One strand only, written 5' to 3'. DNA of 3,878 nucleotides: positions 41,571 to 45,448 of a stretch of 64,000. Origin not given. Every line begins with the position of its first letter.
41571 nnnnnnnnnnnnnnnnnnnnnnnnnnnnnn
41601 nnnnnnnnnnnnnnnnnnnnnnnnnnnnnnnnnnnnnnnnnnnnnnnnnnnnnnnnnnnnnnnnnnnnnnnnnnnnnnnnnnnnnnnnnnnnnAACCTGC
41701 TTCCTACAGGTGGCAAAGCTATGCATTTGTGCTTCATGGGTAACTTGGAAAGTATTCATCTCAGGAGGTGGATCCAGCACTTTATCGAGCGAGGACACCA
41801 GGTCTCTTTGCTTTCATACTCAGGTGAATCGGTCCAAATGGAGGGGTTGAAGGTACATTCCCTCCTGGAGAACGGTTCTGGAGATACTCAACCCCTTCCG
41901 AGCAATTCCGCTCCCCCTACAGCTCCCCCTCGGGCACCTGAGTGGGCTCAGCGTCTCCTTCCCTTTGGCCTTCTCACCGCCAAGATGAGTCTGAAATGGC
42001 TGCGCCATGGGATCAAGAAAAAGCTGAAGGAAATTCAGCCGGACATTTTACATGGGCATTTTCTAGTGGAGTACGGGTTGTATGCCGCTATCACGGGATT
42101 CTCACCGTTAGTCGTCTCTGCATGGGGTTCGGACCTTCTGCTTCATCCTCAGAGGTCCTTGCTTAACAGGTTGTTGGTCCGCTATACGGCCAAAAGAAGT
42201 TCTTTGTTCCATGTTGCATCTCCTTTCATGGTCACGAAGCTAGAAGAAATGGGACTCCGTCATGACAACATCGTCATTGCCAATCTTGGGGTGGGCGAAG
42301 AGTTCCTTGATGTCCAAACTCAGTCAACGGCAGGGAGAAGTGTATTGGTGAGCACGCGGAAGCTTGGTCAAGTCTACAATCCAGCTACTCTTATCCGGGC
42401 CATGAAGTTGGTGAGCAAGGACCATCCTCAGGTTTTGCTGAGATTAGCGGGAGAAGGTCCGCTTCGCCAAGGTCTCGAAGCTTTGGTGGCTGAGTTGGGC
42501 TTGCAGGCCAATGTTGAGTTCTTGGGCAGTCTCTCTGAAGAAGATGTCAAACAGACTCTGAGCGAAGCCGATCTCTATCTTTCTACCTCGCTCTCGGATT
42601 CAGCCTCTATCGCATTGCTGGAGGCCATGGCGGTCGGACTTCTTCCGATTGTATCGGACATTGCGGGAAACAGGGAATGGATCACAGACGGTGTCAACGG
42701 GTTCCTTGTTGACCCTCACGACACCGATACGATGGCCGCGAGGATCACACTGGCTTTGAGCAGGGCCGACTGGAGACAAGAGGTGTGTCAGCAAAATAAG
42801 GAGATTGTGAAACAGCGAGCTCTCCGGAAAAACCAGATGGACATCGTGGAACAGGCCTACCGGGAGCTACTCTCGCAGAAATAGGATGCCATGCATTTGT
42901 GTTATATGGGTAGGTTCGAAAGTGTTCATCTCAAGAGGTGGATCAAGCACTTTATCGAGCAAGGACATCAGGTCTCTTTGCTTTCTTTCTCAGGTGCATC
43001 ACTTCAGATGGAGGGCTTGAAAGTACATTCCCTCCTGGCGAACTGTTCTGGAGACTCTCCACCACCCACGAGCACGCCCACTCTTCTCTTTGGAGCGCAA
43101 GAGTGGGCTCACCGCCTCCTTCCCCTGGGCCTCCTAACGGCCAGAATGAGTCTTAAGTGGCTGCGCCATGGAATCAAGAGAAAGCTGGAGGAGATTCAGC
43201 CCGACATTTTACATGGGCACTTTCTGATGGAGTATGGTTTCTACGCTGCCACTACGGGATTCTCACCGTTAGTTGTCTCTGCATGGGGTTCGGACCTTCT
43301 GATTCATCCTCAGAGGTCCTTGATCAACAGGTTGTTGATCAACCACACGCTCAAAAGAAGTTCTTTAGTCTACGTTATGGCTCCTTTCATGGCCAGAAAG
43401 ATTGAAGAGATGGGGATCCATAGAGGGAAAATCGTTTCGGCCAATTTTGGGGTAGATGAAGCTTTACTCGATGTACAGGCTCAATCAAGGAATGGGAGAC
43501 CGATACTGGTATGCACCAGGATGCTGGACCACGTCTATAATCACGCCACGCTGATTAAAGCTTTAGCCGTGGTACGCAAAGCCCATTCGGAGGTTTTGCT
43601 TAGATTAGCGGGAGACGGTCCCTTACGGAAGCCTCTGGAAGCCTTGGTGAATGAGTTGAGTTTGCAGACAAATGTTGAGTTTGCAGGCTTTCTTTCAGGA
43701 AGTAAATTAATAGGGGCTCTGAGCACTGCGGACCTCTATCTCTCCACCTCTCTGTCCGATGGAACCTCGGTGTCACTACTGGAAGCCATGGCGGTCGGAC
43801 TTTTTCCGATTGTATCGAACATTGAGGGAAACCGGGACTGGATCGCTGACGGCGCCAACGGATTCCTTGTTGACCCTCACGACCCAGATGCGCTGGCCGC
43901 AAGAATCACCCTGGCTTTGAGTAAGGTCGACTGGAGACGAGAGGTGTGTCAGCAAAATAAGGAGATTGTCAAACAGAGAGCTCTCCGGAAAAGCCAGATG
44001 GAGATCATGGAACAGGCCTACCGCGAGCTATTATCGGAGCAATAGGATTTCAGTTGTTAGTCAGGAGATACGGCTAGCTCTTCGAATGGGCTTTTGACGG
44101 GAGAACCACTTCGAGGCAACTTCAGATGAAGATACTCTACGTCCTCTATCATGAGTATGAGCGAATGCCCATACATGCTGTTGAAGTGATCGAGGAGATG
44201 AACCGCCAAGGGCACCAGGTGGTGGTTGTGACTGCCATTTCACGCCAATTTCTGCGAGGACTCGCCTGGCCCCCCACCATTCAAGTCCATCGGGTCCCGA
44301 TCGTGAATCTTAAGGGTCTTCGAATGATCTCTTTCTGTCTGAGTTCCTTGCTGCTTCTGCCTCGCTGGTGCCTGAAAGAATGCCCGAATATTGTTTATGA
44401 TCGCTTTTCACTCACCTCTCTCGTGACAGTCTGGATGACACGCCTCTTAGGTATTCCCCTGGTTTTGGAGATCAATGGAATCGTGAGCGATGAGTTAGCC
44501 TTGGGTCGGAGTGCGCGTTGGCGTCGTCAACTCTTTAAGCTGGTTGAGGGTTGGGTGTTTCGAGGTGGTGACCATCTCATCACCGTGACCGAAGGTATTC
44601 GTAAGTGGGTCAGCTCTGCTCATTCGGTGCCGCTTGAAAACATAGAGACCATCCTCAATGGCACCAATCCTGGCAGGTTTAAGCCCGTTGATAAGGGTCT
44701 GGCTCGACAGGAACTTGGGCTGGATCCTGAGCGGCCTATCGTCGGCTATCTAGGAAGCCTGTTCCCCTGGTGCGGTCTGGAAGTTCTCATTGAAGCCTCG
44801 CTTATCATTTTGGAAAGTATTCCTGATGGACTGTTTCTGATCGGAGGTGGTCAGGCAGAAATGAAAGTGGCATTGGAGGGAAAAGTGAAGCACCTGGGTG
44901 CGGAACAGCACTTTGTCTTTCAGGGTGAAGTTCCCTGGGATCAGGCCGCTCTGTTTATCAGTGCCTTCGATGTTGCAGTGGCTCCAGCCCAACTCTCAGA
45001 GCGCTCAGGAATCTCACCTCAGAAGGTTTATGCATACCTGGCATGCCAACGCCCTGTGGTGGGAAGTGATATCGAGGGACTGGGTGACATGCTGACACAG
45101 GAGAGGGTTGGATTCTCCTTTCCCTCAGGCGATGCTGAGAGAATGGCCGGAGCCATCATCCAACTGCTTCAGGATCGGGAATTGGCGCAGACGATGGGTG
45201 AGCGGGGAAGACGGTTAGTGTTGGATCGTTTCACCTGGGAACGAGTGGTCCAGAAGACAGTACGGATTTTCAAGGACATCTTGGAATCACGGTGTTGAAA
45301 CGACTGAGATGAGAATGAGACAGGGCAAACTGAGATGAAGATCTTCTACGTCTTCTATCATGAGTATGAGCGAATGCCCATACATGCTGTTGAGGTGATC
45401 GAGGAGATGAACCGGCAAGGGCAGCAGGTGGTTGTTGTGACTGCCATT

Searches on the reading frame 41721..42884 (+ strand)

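Call 12: search_protein_families(library=pfam, proteins=[window:41721-42884:+])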
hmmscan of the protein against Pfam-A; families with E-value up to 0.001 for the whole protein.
window:41721-42884:+ (387 aa): 7 families
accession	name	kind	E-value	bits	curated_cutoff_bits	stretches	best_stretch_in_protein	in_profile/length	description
PF00534.26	Glycos_transf_1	-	4.8e-35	121.1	26.4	1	200-355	9-165/172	Glycosyl transferases group 1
PF13692.12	Glyco_trans_1_4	-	4.7e-27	95.4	27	1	219-346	15-140/142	Glycosyl transferases group 1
PF13477.12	Glyco_trans_4_2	-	2e-20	73.8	23.4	1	91-164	61-136/139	Glycosyl transferase 4-like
PF13579.12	Glyco_trans_4_4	-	1.8e-11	45.1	29.7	1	13-186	6-154/158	Glycosyl transferase 4-like domain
PF13439.12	Glyco_transf_4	-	2e-10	41.4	28.5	1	12-191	6-166/170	Glycosyltransferase Family 4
PF22772.2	WsaF_C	-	2.4e-05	24.6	27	1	257-341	49-131/133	WsaF, C-terminal domain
PF13524.12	Glyco_trans_1_2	-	4.1e-05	24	25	1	234-367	11-133/144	Glycosyl transferase-like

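Call 81: search_protein_families(library=pfam, proteins=[L017:4216-5298:-], max_evalue=0.01)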
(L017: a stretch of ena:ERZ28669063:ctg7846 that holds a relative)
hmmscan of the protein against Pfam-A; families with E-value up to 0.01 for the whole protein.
L017:4216-5298:- (360 aa): 7 families
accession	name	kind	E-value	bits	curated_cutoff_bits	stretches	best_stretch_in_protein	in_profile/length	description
PF01408.29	GFO_IDH_MocA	-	1.9e-29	103.3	24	1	12-131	1-120/120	Oxidoreductase family, NAD-binding Rossmann fold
PF22725.1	GFO_IDH_MocA_C3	-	5.8e-15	55.8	27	1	139-248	1-123/124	GFO/IDH/MocA C-terminal domain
PF02894.22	GFO_IDH_MocA_C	-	3e-10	40.7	22.9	1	143-350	1-217/218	Oxidoreductase family, C-terminal alpha/beta domain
PF02629.25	CoA_binding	-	7.1e-06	27.1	22.3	1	12-99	4-89/97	CoA binding domain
PF03447.22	NAD_binding_3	-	2e-05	25.7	24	1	18-128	1-114/116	Homoserine dehydrogenase, NAD binding domain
PF03807.23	F420_oxidored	-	0.003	18.5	21.6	1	13-99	1-87/94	NADP oxidoreductase coenzyme F420-dependent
PF01118.30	Semialdhyde_dh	-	0.0092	16.8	26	0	13-100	1-93/121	Semialdehyde dehydrogenase, NAD binding domain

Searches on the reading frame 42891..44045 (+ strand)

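Call 12: search_protein_families(library=pfam, proteins=[window:42891-44045:+])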
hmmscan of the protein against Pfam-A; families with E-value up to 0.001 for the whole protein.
window:42891-44045:+ (384 aa): 6 families
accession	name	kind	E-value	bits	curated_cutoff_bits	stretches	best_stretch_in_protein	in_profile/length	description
PF00534.26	Glycos_transf_1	-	2.7e-34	118.6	26.4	1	197-350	9-163/172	Glycosyl transferases group 1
PF13692.12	Glyco_trans_1_4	-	3e-27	96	27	1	205-343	4-140/142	Glycosyl transferases group 1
PF13477.12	Glyco_trans_4_2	-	4.1e-18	66.3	23.4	1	89-162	62-137/139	Glycosyl transferase 4-like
PF13439.12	Glyco_transf_4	-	4.9e-10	40.1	28.5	1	12-190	6-168/170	Glycosyltransferase Family 4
PF13579.12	Glyco_trans_4_4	-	5e-09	37.1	29.7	1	13-182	6-153/158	Glycosyl transferase 4-like domain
PF13524.12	Glyco_trans_1_2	-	0.00064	20.1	25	1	252-364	27-133/144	Glycosyl transferase-like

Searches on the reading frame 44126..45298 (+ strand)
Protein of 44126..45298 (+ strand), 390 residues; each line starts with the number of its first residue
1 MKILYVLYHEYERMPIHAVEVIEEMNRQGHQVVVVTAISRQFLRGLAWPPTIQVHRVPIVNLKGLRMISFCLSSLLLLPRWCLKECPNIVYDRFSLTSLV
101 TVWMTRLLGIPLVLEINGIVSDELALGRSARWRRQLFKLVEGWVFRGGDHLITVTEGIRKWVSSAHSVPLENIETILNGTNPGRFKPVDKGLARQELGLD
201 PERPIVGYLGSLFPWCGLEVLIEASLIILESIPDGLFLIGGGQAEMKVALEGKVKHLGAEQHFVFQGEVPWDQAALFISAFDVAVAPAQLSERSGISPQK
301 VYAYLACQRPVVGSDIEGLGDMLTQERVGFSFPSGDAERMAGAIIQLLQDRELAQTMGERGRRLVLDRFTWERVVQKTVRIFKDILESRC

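Call 12: search_protein_families(library=pfam, proteins=[window:44126-45298:+])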
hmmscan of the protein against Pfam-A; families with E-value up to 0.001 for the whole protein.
window:44126-45298:+ (390 aa): 5 families
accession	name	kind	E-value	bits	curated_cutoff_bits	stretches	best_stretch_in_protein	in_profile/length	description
PF00534.26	Glycos_transf_1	-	1.5e-22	80.4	26.4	1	193-363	5-171/172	Glycosyl transferases group 1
PF13692.12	Glyco_trans_1_4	-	2.2e-19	70.5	27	1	203-350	1-142/142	Glycosyl transferases group 1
PF13579.12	Glyco_trans_4_4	-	8.6e-18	65.6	29.7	1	17-179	6-158/158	Glycosyl transferase 4-like domain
PF13439.12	Glyco_transf_4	-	5.6e-17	62.7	28.5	1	16-183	6-169/170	Glycosyltransferase Family 4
PF13524.12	Glyco_trans_1_2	-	1.5e-10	41.7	25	1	258-377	21-141/144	Glycosyl transferase-like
